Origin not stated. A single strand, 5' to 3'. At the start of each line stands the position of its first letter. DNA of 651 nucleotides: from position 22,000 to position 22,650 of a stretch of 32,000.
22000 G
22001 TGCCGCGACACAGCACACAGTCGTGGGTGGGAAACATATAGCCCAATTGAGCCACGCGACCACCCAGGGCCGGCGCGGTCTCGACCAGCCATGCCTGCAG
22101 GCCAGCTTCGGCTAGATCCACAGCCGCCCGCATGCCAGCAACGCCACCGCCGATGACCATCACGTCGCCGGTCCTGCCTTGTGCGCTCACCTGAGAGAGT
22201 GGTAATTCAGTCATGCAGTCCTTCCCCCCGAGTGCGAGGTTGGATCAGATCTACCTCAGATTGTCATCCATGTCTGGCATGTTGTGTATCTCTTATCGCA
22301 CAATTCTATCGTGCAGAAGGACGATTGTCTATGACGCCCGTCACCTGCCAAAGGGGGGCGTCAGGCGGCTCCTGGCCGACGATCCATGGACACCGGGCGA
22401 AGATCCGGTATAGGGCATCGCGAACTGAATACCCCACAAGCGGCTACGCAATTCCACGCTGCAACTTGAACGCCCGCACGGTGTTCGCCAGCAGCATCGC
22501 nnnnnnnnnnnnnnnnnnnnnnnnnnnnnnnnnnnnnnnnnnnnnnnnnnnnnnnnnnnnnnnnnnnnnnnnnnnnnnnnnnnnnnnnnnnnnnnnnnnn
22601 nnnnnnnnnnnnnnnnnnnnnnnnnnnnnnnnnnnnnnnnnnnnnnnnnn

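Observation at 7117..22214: Composite, partly duplicated MetFV-Hdr-MvhD supercluster: a possibly new architecture for electron-bifurcating methylene-THF reduction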

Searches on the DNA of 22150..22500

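Call 74: search_rna_families(source=window, start=22150, end=22500, threshold=evalue, max_evalue=1)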
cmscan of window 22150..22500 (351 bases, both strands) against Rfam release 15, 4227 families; matches with E-value up to 1: 0.
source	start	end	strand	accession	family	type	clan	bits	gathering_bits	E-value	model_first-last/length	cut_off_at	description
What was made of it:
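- Tried and rejected: Rfam E-value mode on 22150-22500 gave no hit (call 74).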
